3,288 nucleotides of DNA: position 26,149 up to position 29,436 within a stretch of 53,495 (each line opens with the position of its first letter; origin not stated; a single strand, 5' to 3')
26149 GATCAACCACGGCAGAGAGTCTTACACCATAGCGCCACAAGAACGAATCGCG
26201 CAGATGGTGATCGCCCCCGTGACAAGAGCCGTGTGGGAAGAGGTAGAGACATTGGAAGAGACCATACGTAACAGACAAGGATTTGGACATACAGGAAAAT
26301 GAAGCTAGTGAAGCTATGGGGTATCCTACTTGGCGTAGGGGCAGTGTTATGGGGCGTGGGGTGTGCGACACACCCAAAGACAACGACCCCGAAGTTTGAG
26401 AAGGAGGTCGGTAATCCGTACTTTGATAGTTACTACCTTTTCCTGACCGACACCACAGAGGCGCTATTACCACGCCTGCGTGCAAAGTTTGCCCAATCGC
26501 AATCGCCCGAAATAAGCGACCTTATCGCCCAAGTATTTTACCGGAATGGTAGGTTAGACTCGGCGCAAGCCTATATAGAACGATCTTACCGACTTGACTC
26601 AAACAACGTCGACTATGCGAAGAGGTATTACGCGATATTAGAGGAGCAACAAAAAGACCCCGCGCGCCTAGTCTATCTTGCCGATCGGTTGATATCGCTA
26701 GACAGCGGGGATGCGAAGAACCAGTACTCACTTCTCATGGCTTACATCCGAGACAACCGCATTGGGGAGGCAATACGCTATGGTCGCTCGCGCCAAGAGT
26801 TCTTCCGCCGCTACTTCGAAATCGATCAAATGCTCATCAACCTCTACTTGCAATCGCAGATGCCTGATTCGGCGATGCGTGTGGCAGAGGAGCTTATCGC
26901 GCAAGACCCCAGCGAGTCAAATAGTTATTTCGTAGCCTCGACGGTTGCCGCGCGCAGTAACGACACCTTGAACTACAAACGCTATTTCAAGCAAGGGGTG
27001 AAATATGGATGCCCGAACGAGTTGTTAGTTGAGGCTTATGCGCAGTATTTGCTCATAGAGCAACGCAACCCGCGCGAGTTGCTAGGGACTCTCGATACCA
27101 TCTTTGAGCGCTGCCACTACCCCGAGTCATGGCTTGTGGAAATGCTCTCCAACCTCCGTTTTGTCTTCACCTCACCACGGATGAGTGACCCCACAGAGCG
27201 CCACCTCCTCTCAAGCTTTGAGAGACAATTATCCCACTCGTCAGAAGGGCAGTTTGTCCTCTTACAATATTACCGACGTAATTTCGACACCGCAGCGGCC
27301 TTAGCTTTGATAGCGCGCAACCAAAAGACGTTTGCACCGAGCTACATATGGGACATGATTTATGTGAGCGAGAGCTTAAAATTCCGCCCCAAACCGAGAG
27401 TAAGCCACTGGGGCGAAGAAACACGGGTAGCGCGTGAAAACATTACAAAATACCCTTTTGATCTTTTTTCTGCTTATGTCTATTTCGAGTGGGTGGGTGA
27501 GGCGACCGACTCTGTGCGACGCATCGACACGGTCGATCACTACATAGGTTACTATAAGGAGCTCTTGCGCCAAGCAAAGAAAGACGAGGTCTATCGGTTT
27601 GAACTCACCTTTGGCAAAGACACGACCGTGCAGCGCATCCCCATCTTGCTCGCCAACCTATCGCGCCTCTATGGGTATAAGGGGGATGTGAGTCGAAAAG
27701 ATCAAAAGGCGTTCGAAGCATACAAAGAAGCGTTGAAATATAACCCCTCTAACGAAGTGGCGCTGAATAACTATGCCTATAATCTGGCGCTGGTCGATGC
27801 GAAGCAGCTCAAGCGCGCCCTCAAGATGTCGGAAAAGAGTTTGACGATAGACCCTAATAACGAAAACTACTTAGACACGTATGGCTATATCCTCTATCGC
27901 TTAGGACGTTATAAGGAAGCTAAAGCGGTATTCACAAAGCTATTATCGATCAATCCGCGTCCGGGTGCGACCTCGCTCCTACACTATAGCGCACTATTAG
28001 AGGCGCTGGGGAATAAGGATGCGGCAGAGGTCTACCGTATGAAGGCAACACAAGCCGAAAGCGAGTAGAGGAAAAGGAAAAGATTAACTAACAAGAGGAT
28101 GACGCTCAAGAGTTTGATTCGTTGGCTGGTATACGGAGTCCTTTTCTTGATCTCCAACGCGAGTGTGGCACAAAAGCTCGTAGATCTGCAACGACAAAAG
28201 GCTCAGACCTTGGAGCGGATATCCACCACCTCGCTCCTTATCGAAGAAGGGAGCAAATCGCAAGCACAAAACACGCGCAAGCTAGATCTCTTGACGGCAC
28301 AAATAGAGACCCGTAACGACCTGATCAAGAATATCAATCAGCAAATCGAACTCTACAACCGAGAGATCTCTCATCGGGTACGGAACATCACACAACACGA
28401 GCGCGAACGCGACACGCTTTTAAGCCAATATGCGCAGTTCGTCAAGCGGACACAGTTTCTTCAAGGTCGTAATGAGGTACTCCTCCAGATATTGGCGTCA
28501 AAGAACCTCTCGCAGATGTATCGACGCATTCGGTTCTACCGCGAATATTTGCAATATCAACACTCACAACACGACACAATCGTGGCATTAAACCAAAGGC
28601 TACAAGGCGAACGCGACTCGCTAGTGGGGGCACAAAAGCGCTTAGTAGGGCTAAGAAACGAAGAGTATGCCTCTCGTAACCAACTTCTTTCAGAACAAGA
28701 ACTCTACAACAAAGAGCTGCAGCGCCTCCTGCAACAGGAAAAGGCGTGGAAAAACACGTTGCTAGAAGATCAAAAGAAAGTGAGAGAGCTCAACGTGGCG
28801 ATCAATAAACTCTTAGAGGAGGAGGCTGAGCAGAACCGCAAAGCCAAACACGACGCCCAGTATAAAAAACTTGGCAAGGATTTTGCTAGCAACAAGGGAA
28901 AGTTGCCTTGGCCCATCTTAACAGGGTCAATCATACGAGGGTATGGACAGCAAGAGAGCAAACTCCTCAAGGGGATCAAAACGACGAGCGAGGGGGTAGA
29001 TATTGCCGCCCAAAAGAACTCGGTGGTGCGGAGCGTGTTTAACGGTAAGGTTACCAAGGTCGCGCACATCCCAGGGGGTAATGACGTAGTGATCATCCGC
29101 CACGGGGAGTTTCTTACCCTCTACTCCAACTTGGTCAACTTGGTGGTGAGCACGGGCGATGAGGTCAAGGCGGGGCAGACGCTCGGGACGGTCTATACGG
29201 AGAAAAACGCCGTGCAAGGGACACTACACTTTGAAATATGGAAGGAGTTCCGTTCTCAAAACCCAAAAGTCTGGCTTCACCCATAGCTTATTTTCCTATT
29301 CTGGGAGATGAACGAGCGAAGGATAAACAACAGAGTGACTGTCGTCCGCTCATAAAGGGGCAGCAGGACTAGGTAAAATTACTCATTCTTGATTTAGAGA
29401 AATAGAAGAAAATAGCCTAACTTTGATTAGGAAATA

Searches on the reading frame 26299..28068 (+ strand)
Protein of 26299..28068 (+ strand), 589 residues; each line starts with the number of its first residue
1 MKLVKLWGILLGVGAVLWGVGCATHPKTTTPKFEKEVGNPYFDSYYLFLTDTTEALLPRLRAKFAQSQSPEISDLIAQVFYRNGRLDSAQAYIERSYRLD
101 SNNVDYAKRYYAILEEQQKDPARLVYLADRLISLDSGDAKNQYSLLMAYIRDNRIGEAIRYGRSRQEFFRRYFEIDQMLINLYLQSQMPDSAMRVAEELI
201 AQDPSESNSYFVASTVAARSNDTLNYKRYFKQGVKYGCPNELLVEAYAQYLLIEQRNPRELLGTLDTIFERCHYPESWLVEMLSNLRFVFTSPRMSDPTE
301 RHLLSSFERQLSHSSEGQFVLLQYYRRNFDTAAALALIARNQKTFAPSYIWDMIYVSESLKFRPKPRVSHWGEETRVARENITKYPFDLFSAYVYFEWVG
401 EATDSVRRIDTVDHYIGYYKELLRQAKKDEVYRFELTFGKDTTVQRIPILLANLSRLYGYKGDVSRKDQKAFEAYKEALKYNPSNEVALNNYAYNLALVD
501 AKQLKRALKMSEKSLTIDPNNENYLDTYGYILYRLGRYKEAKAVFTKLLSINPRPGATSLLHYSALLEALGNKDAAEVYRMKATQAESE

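Call 9: search_protein_families(library=pfam, proteins=[window:26299-28068:+])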
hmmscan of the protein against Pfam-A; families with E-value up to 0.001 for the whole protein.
window:26299-28068:+ (589 aa): 14 families
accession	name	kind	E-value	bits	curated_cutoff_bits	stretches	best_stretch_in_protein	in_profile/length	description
PF13428.12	TPR_14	-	2.7e-15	55.8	23.5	0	525-555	4-34/44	Tetratricopeptide repeat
PF07719.23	TPR_2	-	5.9e-15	54.5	27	1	524-554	3-33/34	Tetratricopeptide repeat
PF14559.12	TPR_19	-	8.8e-12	45.6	25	1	498-555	1-59/68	Tetratricopeptide repeat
PF13181.12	TPR_8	-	1.3e-11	44.1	25.7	1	527-553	6-32/34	Tetratricopeptide repeat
PF23914.1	TPR_CcmH_CycH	-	1.6e-11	44.7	42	1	462-553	60-152/158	Cytochrome c-type biogenesis protein H TPR domain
PF12895.13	ANAPC3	-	1.9e-11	44.5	27.2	2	501-576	2-75/82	Anaphase-promoting complex, cyclosome, subunit 3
PF13429.12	TPR_15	-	7.9e-10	39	26.2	1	407-584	105-275/280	Tetratricopeptide repeat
PF00515.34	TPR_1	-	1e-08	35.1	27.8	0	529-554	8-33/34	Tetratricopeptide repeat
PF13431.12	TPR_17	-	6.4e-07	29.6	24.4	0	512-542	3-33/34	Tetratricopeptide repeat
PF13432.12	TPR_16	-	5.2e-06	27.2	32.7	0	76-138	3-64/65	Tetratricopeptide repeat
PF13371.12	TPR_9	-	2.8e-05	24.5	35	0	500-556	7-63/73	Tetratricopeptide repeat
PF25060.1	ARM_TT21_2nd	-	0.00016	21.7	27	0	496-553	31-87/270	Tetratricopeptide repeat protein 21 second ARM domain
PF13424.12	TPR_12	-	0.00018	22.1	30.1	0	495-551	8-74/77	Tetratricopeptide repeat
PF13414.12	TPR_11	-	0.00069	19.7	26.8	0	469-491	11-33/42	TPR repeat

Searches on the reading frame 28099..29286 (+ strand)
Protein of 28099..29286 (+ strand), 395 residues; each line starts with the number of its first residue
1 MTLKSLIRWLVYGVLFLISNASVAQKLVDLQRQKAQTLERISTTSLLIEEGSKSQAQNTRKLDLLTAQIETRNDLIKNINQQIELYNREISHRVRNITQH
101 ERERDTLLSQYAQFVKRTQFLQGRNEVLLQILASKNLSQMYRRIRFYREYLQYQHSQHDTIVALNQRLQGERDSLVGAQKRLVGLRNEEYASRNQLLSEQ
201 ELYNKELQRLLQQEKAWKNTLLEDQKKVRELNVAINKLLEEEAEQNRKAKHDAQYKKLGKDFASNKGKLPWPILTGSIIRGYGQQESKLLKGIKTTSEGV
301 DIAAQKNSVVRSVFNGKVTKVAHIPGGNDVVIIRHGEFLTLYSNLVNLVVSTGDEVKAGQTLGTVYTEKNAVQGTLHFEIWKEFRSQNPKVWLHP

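Call 9: search_protein_families(library=pfam, proteins=[window:28099-29286:+])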
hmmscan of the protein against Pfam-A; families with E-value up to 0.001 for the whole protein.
window:28099-29286:+ (395 aa): 1 family
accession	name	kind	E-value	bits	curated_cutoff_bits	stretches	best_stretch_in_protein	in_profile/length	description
PF01551.29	Peptidase_M23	-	1.6e-19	70.3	28.7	1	297-389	3-96/96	Peptidase family M23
